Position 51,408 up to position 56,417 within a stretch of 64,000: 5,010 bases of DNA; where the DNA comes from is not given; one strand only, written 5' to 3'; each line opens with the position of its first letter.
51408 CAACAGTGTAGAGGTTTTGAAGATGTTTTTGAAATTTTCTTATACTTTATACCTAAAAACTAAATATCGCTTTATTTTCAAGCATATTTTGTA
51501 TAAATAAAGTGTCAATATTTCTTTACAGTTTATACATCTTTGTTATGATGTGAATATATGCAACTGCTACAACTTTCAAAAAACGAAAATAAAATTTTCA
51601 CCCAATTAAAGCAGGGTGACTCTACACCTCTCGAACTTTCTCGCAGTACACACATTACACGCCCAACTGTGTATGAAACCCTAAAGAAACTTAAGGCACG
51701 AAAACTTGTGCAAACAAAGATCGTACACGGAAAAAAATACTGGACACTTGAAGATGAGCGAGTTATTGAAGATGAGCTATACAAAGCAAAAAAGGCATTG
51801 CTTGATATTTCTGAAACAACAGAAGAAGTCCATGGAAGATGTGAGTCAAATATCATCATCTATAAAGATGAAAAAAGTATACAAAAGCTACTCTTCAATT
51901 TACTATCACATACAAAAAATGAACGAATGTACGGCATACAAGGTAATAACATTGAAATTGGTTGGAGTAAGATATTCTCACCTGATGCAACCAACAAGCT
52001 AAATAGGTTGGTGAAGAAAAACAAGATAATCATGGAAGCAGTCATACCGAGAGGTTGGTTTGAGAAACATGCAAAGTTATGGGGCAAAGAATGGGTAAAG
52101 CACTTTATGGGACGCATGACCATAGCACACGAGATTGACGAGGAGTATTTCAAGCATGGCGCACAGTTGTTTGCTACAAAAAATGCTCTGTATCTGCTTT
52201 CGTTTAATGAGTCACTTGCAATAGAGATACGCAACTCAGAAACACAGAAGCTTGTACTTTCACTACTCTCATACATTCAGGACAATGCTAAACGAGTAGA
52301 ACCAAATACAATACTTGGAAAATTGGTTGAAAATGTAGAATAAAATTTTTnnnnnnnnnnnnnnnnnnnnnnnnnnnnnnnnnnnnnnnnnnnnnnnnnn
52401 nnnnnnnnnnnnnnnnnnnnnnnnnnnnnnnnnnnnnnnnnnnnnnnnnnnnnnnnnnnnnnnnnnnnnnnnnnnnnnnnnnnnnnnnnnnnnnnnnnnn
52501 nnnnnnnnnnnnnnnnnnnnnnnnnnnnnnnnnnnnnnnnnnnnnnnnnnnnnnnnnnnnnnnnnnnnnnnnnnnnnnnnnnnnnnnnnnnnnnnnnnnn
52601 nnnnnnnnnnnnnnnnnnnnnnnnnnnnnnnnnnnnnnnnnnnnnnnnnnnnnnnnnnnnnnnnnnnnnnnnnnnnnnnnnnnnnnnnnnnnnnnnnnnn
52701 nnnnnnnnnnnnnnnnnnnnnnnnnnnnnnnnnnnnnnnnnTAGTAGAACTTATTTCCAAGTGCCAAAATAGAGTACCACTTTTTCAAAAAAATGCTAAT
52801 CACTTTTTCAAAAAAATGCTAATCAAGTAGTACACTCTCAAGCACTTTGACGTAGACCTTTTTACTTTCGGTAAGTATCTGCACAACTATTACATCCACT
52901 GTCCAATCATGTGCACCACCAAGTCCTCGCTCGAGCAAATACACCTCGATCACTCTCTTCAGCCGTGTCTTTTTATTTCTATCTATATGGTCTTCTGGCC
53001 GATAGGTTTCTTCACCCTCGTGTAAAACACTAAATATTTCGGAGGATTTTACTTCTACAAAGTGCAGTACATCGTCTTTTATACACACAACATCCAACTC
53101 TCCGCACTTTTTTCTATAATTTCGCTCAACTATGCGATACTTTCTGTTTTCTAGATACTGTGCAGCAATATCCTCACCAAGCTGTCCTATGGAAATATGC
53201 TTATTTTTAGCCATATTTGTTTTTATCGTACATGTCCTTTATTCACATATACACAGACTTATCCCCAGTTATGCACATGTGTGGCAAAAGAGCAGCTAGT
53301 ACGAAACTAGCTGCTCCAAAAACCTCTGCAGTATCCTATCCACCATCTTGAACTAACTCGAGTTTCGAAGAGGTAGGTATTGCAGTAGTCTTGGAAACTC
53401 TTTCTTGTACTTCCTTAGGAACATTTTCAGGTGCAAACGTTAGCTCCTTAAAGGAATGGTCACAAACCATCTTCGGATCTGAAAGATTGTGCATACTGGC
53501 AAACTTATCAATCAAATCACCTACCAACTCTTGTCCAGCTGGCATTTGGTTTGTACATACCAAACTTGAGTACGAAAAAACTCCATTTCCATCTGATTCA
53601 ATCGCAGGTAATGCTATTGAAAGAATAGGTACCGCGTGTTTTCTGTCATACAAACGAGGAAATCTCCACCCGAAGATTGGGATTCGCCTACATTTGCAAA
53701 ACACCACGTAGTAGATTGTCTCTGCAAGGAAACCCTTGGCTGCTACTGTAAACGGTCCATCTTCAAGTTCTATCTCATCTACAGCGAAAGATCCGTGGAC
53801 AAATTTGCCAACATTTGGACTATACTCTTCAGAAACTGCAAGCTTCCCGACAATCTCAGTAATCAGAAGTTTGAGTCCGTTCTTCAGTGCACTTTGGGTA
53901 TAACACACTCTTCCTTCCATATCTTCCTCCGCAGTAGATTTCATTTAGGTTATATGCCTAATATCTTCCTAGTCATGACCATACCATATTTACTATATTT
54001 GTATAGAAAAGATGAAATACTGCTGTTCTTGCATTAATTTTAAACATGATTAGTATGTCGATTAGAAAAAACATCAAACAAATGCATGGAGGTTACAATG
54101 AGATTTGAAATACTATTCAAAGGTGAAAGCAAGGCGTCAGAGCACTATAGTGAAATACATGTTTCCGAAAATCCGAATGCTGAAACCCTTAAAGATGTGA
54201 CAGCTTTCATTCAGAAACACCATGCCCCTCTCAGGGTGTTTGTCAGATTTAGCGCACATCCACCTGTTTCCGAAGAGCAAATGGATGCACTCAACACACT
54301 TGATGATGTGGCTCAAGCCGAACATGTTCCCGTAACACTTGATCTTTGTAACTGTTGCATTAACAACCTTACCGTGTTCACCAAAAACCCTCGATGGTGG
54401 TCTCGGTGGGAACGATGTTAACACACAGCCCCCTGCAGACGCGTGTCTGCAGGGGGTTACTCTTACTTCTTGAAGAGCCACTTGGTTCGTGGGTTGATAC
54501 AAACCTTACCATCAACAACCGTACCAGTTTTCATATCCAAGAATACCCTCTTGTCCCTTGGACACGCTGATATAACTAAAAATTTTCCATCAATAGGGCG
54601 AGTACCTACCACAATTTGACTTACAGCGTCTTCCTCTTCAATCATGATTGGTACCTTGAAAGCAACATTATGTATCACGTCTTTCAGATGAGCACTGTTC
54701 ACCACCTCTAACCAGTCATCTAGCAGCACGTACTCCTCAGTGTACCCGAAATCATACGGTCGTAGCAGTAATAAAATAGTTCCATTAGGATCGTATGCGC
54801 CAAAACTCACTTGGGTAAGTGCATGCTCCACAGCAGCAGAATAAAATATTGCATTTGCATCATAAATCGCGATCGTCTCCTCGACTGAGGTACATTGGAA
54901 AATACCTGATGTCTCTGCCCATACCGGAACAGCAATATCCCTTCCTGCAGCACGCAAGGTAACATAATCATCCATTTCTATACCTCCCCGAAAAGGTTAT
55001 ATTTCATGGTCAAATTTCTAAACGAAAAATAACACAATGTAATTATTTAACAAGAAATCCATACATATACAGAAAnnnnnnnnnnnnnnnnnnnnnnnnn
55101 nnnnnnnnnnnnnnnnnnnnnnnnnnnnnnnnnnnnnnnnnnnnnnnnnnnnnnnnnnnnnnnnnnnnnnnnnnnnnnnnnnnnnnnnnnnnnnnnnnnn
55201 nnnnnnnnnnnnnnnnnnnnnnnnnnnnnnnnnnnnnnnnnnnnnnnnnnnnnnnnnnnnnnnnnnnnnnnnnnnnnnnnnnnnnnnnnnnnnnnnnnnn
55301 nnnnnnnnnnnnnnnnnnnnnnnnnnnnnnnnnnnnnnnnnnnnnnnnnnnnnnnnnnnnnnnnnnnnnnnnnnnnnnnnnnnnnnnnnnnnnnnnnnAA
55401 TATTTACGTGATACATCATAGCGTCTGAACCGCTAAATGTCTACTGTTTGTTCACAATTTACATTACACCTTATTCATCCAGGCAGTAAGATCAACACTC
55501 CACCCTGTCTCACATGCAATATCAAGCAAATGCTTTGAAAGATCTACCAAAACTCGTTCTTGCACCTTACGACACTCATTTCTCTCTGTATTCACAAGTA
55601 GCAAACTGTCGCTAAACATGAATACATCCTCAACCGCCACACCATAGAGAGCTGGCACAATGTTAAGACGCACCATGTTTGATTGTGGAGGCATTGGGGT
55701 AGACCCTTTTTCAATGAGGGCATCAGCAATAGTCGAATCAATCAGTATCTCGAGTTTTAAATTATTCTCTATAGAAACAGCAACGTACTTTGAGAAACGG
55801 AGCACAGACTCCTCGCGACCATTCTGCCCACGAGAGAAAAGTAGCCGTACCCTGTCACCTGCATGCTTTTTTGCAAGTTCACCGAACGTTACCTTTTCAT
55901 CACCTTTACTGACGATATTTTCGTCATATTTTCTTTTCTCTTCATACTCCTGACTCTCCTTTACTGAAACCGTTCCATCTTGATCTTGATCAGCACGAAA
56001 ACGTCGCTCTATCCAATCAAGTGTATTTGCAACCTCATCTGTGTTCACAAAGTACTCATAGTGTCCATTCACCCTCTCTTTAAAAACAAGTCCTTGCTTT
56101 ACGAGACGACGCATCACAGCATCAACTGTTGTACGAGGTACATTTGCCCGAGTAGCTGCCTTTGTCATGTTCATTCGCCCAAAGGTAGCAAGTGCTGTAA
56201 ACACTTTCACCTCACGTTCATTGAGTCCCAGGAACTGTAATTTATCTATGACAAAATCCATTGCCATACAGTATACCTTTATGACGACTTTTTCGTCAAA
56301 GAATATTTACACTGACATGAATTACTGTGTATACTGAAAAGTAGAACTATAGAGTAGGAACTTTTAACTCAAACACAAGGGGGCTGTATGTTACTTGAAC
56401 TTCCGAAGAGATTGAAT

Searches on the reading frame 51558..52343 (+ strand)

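Call 29: search_protein_families(library=pfam, proteins=[window:51558-52343:+])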
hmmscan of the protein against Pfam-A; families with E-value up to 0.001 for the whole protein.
window:51558-52343:+ (261 aa): 2 families
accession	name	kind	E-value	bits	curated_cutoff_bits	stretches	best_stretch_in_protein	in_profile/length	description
PF01978.25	TrmB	-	2.4e-07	30.9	25.6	1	2-61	2-62/68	Sugar-specific transcriptional regulator TrmB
PF25213.1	HVO_A0261_N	-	0.00038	20.7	35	1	3-54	6-57/86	HVO_A0261 N-terminal domain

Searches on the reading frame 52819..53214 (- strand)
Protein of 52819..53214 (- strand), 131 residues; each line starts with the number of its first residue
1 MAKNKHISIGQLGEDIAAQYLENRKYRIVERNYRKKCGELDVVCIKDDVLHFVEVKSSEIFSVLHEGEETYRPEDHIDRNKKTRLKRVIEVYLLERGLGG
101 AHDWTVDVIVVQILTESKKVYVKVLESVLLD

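Call 29: search_protein_families(library=pfam, proteins=[window:52819-53214:-])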
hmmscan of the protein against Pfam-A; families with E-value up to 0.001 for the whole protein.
window:52819-53214:- (131 aa): 2 families
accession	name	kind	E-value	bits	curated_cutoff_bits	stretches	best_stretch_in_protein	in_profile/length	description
PF02021.23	UPF0102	-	2.9e-19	69.7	23.6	1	13-111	1-80/80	Uncharacterised protein family UPF0102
PF08378.17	NERD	-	1.6e-06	29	22.1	1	10-79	2-86/111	Nuclease-related domain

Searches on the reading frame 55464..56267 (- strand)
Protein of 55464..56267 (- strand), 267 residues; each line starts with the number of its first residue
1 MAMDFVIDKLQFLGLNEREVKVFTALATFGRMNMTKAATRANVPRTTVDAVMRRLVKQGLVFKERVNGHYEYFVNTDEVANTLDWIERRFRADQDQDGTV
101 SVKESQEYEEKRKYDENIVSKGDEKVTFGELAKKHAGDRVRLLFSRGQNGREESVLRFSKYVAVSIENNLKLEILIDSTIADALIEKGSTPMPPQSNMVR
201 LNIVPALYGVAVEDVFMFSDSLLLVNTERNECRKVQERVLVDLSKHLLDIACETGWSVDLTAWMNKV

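Call 29: search_protein_families(library=pfam, proteins=[window:55464-56267:-])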
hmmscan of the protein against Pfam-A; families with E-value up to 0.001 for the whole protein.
window:55464-56267:- (267 aa): 3 families
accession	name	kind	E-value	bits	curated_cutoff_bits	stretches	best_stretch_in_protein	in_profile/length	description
PF01978.25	TrmB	-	7.3e-14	51.8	25.6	1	10-69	1-59/68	Sugar-specific transcriptional regulator TrmB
PF12802.13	MarR_2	-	0.00013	22.5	27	1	14-68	2-57/61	MarR family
PF03965.22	Penicillinase_R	-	0.00019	22.2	22.6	1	38-78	24-68/115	Penicillinase repressor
